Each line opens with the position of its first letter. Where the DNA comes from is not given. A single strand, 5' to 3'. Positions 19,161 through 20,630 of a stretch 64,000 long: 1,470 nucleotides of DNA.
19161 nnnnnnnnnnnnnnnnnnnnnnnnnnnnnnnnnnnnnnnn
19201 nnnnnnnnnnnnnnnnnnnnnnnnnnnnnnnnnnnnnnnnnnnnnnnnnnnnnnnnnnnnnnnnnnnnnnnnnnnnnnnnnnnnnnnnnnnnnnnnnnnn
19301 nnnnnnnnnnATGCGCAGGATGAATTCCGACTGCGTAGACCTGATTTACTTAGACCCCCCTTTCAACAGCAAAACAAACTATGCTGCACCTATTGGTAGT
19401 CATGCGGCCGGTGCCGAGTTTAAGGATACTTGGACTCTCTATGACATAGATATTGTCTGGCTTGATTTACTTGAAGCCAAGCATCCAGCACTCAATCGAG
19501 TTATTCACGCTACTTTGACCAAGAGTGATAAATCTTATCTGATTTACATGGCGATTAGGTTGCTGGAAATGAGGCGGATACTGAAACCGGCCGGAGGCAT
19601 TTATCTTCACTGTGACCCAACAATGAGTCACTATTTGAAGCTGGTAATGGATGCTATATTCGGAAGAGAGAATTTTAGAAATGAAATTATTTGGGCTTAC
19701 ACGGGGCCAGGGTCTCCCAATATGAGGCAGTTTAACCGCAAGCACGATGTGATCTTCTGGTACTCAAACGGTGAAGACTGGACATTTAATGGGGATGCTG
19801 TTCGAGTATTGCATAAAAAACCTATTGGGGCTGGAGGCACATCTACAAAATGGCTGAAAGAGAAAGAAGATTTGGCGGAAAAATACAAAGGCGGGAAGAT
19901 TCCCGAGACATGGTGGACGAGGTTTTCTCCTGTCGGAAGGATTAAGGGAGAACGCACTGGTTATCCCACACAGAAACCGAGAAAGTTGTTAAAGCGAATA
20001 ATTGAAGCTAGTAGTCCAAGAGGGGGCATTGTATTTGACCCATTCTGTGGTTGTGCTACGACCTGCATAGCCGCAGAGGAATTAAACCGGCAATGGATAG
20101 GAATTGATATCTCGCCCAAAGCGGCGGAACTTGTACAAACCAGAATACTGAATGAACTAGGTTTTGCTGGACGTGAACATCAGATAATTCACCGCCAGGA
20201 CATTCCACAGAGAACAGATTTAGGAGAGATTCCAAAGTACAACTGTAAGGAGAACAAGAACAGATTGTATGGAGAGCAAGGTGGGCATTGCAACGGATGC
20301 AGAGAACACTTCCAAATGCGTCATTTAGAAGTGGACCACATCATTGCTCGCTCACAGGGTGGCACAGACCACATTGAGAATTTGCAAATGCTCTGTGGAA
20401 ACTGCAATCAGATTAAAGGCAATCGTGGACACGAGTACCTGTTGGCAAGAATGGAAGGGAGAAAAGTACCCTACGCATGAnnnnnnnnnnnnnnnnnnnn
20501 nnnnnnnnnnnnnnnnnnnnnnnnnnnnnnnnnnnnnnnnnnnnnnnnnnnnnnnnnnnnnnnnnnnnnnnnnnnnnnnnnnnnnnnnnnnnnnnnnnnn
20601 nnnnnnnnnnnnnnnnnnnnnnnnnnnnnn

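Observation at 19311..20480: Orphan beta-class DNA methyltransferase fused to an HNH nuclease, carried as IS cargo with no separate restriction endonuclease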

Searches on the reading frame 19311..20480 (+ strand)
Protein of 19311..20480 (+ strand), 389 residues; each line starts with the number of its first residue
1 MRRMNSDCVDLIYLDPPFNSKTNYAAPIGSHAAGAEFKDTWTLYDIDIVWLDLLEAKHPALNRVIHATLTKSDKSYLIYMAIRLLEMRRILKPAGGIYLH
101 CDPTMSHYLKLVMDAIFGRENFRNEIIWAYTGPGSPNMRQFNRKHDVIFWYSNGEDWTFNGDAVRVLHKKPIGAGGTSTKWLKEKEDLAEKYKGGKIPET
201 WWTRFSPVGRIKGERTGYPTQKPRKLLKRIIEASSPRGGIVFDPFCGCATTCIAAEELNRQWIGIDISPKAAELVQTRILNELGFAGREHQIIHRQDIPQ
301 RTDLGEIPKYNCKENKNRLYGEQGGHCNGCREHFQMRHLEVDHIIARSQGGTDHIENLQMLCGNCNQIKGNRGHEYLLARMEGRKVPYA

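Call 3: search_protein_families(library=pfam, proteins=[window:19311-20480:+], max_evalue=0.01)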
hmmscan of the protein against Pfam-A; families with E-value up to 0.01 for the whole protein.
window:19311-20480:+ (389 aa): 7 families
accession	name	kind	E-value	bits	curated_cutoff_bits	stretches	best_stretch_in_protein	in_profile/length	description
PF01555.25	N6_N4_Mtase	-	1.2e-47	163.1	26.7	1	9-275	1-219/221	DNA methylase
PF01844.29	HNH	-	1.4e-13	51.2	21.4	1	327-372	1-47/47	HNH endonuclease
PF14279.12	HNH_5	-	1.3e-11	44.6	27.5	1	327-377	1-51/56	HNH endonuclease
PF02945.21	Endonuclease_7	-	0.00014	22.1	23.6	1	310-372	8-66/82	Recombination endonuclease VII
PF13395.12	HNH_4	-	0.0026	18.1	22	1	337-372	16-51/54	HNH endonuclease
PF02086.21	MethyltransfD12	-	0.0033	17.6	22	0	225-281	7-64/253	D12 class N6 adenine-specific DNA methyltransferase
PF05724.17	TPMT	-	0.0064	16.6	26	0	213-273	12-73/218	Thiopurine S-methyltransferase (TPMT)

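Call 4: search_protein_families(library=ncbifam, proteins=[window:19311-20480:+], max_evalue=0.01)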
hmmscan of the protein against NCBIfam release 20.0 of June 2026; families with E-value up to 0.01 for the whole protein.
window:19311-20480:+ (389 aa): 6 families
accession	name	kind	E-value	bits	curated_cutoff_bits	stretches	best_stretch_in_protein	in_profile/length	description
NF008572.0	PRK11524.1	equivalog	1.8e-30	106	292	1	73-282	58-259/294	adenine-specific DNA-methyltransferase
NF050803.1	DnaMtaseCcrMCaul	equivalog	1.2e-21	77.1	830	1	213-315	179-283/350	adenine-specific DNA-methyltransferase CcrM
NF010253.0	PRK13699.1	subfamily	1e-10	41.7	244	1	217-272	143-198/226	DNA methyltransferase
NF040563.1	guided_IscB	equivalog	1.2e-10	41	175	1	317-380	185-246/314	RNA-guided endonuclease IscB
NF049971.1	CRISPR_Cas9d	exception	3.4e-08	32.6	375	1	308-372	529-596/986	type II CRISPR RNA-guided endonuclease Cas9d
TIGR01865.2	cas_Csn1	equivalog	0.00012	20.4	100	1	304-372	554-627/1070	type II CRISPR RNA-guided endonuclease Cas9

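Call 6: search_protein_families(library=padloc, proteins=[window:19311-20480:+], max_evalue=0.01)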
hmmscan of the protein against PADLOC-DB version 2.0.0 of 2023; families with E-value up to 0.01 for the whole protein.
window:19311-20480:+ (389 aa): 87 families (the best 25 are shown)
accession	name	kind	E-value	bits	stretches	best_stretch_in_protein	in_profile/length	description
PDLC03339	MTase_II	-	1.4e-49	166.9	2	75-281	59-273/399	Type II methyltransferase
PDLC03300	MTase_II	-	7.8e-48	161.1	1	74-286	84-283/302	Type II methyltransferase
PDLC03354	MTase_II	-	4.1e-41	139.4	2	73-163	126-216/425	Type II methyltransferase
PDLC03633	MTase_III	-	4.2e-41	139.3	1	9-281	100-355/616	Type III methyltransferase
PDLC03299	MTase_II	-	1.5e-40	137.5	1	71-292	57-270/296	Type II methyltransferase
PDLC03371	MTase_II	-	1.7e-36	124.1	1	2-281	23-254/260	Type II methyltransferase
PDLC03636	MTase_III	-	1.5e-30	104.5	2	76-154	96-174/575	Type III methyltransferase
PDLC03635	MTase_III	-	3.9e-25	86.6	2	75-162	267-358/708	Type III methyltransferase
PDLC03387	MTase_II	-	4.5e-25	86.4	1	122-282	142-278/289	Type II methyltransferase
PDLC03320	MTase_II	-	9.1e-25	85.4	1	76-280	79-275/289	Type II methyltransferase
PDLC03638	MTase_III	-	2.8e-24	83.5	2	195-278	595-676/816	Type III methyltransferase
PDLC03644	MTase_III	-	3e-24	83.7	2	36-157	78-191/542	Type III methyltransferase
PDLC03265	MTase_II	-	1.6e-23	81.7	2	204-279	256-328/333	Type II methyltransferase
PDLC03216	MTase_II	-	4.4e-23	79.9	1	216-326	192-302/364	Type II methyltransferase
PDLC03738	oMTase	-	1.4e-20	71.3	2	212-280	196-266/376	orphan methyltransferase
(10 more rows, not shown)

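Call 7: find_homologous_proteins(query=window:19311-20480:+)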
Query window:19311-20480:+ (389 aa): 8000 proteins with E <= 0.001 among 8000 candidates; the best 120 are listed.
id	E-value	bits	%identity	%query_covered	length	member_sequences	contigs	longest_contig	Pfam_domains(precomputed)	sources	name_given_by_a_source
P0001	3.7e-276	934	100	100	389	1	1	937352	PF01844.30,PF14279.13,PF01555.25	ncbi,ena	-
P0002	5.3e-194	663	72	100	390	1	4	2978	PF01844.30,PF14279.13,PF01555.25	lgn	-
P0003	3.5e-193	660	73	98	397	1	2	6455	PF01844.30,PF14279.13,PF01555.25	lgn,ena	-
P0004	6.5e-192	656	72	98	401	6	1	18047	PF01844.30,PF14279.13,PF01555.25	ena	-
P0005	1.7e-189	648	71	98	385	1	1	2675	PF01844.30,PF02945.22,PF14279.13,PF01555.25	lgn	-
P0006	1.0e-183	629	69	98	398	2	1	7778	PF01844.30,PF14279.13,PF01555.25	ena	-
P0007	1.1e-181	623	68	100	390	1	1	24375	PF01844.30,PF14279.13,PF01555.25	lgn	-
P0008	1.3e-181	622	69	98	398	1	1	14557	PF01844.30,PF14279.13,PF01555.25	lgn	-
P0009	4.4e-181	621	68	98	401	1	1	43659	PF01844.30,PF14279.13,PF01555.25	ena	-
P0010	1.1e-179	616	68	98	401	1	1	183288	PF01844.30,PF14279.13,PF01555.25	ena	-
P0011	3.2e-179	615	69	98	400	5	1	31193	PF01844.30,PF14279.13,PF01555.25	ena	-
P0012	5.3e-179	614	67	98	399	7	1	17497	PF01844.30,PF14279.13,PF01555.25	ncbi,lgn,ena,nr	ncbi:MAG: DNA methyltransferase [Gammaproteobacteria bacterium]|nr:DNA methyltransferase [Gammaprote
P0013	1.1e-178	613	69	98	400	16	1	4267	PF01844.30,PF14279.13,PF01555.25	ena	-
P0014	2.9e-178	611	68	98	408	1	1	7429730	PF01844.30,PF14279.13,PF01555.25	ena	-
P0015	4.5e-178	611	67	99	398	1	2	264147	PF01844.30,PF14279.13,PF01555.25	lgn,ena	-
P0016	1.3e-177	609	68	100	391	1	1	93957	PF01844.30,PF14279.13,PF01555.25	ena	-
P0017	6.5e-177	607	69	98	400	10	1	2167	PF01844.30,PF14279.13,PF01555.25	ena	-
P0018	1.2e-176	606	68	98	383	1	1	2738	PF01844.30,PF14279.13,PF01555.25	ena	-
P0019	2.4e-176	605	65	98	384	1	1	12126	PF01844.30,PF14279.13,PF01555.25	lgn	-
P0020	2.7e-176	605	66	98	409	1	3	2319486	PF01844.30,PF14279.13,PF01555.25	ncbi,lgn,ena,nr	ncbi:MAG: DNA methyltransferase [Gammaproteobacteria bacterium]|nr:DNA methyltransferase [Gammaprote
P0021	1.1e-175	603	67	98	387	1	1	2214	PF01844.30,PF14279.13,PF01555.25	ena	-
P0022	1.1e-175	603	67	98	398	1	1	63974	PF01844.30,PF14279.13,PF01555.25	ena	-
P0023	6.1e-175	600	69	98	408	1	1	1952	PF01844.30,PF14279.13,PF01555.25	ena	-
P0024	5.6e-174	597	65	100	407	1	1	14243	PF01844.30,PF14279.13,PF01555.25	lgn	-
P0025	4.6e-173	594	66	100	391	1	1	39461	PF01844.30,PF14279.13,PF01555.25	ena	-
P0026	1.4e-172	593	66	98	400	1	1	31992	PF01844.30,PF14279.13,PF01555.25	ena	-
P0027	3.9e-172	591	67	98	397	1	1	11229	PF01844.30,PF14279.13,PF01555.25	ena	-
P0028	6.5e-172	590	65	98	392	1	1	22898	PF01844.30,PF14279.13,PF01555.25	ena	-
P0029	9.1e-171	587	66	98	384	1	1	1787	PF01844.30,PF02945.22,PF14279.13,PF01555.25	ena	-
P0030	1.5e-170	586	65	98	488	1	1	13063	PF01844.30,PF14279.13,PF01555.25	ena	-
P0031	3.2e-170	585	66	98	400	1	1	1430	PF01844.30,PF14279.13,PF01555.25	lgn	-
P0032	6.1e-170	584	65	98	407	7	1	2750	PF01844.30,PF14279.13,PF01555.25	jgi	-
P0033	1.2e-169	583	65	98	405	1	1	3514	PF01844.30,PF02945.22,PF14279.13,PF01555.25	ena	-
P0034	2.0e-169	582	64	98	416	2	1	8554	PF01844.30,PF14279.13,PF01555.25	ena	-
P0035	4.7e-169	581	65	98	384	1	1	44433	PF01844.30,PF14279.13,PF01555.25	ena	-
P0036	5.8e-169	581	63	98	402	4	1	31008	PF01844.30,PF02945.22,PF14279.13,PF01555.25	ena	-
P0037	1.7e-168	579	65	100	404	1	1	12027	PF01844.30,PF14279.13,PF01555.25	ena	-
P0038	6.4e-168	577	63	98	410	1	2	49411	PF13395.13,PF01844.30,PF14279.13,PF01555.25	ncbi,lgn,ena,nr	ncbi:MAG: hypothetical protein F4227_00630 [Gammaproteobacteria bacterium]|nr:hypothetical protein [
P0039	2.5e-167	575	65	98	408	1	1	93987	PF01844.30,PF02945.22,PF14279.13,PF01555.25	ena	-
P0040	3.4e-167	575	66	98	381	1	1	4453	PF01844.30,PF02945.22,PF14279.13,PF01555.25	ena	-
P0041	5.0e-167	574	66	98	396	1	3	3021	PF02086.22,PF01844.30,PF14279.13,PF01555.25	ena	-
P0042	7.8e-167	574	66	97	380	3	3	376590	PF01844.30,PF02945.22,PF14279.13,PF01555.25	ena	-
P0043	9.6e-167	573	64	100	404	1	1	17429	PF01844.30,PF14279.13,PF01555.25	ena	-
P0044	2.0e-166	572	66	97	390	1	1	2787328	PF01844.30,PF14279.13,PF01555.25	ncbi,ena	-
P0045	2.5e-166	572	64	98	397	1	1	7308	PF01844.30,PF14279.13,PF01555.25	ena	-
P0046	5.0e-166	571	64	100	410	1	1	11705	PF01844.30,PF14279.13,PF01555.25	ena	-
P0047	1.3e-165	570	65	96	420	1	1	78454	PF01844.30,PF02945.22,PF14279.13,PF01555.25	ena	-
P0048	1.4e-165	570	66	98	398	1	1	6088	PF01844.30,PF02945.22,PF14279.13,PF01555.25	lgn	-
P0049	4.7e-164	565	63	100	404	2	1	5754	PF01844.30,PF14279.13,PF01555.25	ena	-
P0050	6.1e-164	564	66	98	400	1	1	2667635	PF01844.30,PF02945.22,PF14279.13,PF01555.25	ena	-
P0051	6.2e-164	564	64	98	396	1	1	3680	PF01844.30,PF14279.13,PF01555.25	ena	-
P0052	1.1e-163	563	63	98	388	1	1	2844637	PF01844.30,PF14279.13,PF01555.25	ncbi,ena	-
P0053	2.7e-163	562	63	98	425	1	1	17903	PF01844.30,PF14279.13,PF01555.25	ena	-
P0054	7.5e-163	561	62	98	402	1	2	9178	PF01844.30,PF14279.13,PF01555.25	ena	-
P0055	1.8e-162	559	64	98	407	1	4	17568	PF01844.30,PF14279.13,PF01555.25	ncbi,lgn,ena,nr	ncbi:MAG: hypothetical protein F4Z56_03885 [Candidatus Dadabacteria bacterium]|nr:hypothetical prote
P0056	2.1e-162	559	63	98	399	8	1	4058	PF01844.30,PF14279.13,PF01555.25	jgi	-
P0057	3.3e-162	559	64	100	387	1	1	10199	PF01844.30,PF14279.13,PF01555.25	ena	-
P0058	3.3e-162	558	64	100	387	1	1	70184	PF01844.30,PF14279.13,PF01555.25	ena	-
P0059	1.0e-161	557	62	98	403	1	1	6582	PF01844.30,PF14279.13,PF01555.25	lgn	-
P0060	1.8e-161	556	64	98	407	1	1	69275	PF01844.30,PF14279.13,PF01555.25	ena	-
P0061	2.4e-161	556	63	98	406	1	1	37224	PF01844.30,PF14279.13,PF01555.25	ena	-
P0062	4.3e-161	555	63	98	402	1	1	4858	PF01844.30,PF14279.13,PF01555.25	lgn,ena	-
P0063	6.1e-161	554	62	98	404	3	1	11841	PF01844.30,PF14279.13,PF01555.25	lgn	-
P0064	6.6e-161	554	65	100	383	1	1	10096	PF01844.30,PF14279.13,PF01555.25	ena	-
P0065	6.8e-161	554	64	99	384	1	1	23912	PF01844.30,PF14279.13,PF01555.25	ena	-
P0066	1.1e-160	554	63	98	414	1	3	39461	PF01844.30,PF14279.13,PF01555.25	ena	-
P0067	1.7e-160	553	63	98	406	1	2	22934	PF01844.30,PF14279.13,PF01555.25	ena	-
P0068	2.4e-160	552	63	98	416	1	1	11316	PF01844.30,PF14279.13,PF01555.25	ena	-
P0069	3.7e-160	552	60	100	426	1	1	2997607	PF01844.30,PF14279.13,PF01555.25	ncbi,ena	-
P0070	7.2e-160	551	62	98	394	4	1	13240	PF01844.30,PF14279.13,PF01555.25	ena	-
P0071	1.5e-159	550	63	98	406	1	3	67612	PF01844.30,PF14279.13,PF01555.25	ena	-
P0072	1.6e-159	550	63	98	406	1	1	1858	PF01844.30,PF14279.13,PF01555.25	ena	-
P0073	1.8e-159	550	63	98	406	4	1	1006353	PF01844.30,PF14279.13,PF01555.25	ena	-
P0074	2.0e-159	549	62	98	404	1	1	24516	PF01844.30,PF14279.13,PF01555.25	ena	-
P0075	2.7e-159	549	63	98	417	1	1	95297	PF01844.30,PF14279.13,PF01555.25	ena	-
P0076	3.0e-159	549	62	98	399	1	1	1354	PF01844.30,PF14279.13,PF01555.25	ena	-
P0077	3.5e-159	549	63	98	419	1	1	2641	PF01844.30,PF14279.13,PF01555.25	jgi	-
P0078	1.1e-158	547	63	97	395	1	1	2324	PF01844.30,PF14279.13,PF01555.25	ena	-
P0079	1.1e-158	547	61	98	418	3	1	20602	PF01844.30,PF14279.13,PF01555.25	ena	-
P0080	1.2e-158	547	63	100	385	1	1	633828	PF01844.30,PF14279.13,PF01555.25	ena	-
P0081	1.4e-158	547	63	98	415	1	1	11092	PF01844.30,PF14279.13,PF01555.25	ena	-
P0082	1.8e-158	546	63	98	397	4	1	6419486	PF01844.30,PF02945.22,PF14279.13,PF01555.25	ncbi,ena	-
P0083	2.3e-158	546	62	98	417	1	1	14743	PF01844.30,PF14279.13,PF01555.25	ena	-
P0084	2.8e-158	546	61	98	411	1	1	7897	PF01844.30,PF14279.13,PF01555.25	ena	-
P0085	2.9e-158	545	63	98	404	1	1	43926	PF01844.30,PF14279.13,PF01555.25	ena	-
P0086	3.1e-158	545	61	98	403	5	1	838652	PF01844.30,PF02945.22,PF14279.13,PF01555.25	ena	-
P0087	4.5e-158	545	63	98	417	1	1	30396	PF01844.30,PF02945.22,PF14279.13,PF01555.25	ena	-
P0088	4.7e-158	545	62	98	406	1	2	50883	PF01844.30,PF14279.13,PF01555.25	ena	-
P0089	5.1e-158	545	61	98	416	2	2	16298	PF01844.30,PF14279.13,PF01555.25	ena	-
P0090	5.2e-158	545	63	98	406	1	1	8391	PF01844.30,PF14279.13,PF01555.25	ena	-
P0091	5.2e-158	545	61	98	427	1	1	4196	PF01844.30,PF14279.13,PF01555.25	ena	-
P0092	5.5e-158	545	63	100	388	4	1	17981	PF01844.30,PF02945.22,PF14279.13,PF01555.25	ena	-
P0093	5.9e-158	544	62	98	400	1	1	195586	PF01844.30,PF14279.13,PF01555.25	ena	-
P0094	6.0e-158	544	60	98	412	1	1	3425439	PF01844.30,PF14279.13,PF01555.25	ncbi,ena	-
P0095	8.2e-158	544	61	98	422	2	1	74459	PF01844.30,PF14279.13,PF01555.25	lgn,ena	-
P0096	9.1e-158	544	63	98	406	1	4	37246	PF01844.30,PF14279.13,PF01555.25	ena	-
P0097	9.9e-158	544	63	98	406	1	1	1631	PF01844.30,PF14279.13,PF01555.25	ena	-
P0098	1.1e-157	544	62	98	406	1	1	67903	PF01844.30,PF14279.13,PF01555.25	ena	-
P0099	1.2e-157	543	62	98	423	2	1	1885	PF13395.13,PF01844.30,PF14279.13,PF01555.25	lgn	-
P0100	1.3e-157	543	63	98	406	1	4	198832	PF01844.30,PF14279.13,PF01555.25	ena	-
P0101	1.4e-157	543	62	98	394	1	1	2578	PF01844.30,PF14279.13,PF01555.25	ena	-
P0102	1.6e-157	543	62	98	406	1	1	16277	PF01844.30,PF14279.13,PF01555.25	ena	-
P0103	1.6e-157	543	62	98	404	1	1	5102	PF01844.30,PF14279.13,PF01555.25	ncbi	-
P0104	1.6e-157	543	62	98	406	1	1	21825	PF01844.30,PF14279.13,PF01555.25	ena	-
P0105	2.2e-157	543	61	98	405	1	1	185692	PF01844.30,PF14279.13,PF01555.25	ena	-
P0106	4.8e-157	541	61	98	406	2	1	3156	PF01844.30,PF14279.13,PF01555.25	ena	-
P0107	6.5e-157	541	62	100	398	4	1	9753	PF01844.30,PF14279.13,PF01555.25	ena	-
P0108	7.7e-157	541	62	98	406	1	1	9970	PF01844.30,PF14279.13,PF01555.25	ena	-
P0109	8.7e-157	541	62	98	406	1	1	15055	PF01844.30,PF14279.13,PF01555.25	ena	-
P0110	8.7e-157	541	60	100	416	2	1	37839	PF01844.30,PF14279.13,PF01555.25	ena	-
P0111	1.2e-156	540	61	98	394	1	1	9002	PF01844.30,PF14279.13,PF01555.25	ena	-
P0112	1.2e-156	540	62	98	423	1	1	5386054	PF01844.30,PF14279.13,PF01555.25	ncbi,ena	-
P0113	1.2e-156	540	61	98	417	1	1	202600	PF01844.30,PF02945.22,PF14279.13,PF01555.25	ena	-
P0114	1.3e-156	540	62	98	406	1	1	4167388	PF01844.30,PF14279.13,PF01555.25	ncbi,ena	-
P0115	1.4e-156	540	62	98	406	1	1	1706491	PF01844.30,PF14279.13,PF01555.25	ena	-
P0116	1.4e-156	540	64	100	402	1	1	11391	PF01844.30,PF14279.13,PF01555.25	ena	-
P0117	1.6e-156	540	61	100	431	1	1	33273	PF01844.30,PF14279.13,PF01555.25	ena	-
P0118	1.7e-156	540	62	98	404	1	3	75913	PF01844.30,PF14279.13,PF01555.25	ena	-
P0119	1.7e-156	540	62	98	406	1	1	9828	PF01844.30,PF14279.13,PF01555.25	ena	-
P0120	2.1e-156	539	61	98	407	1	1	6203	PF01844.30,PF14279.13,PF01555.25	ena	-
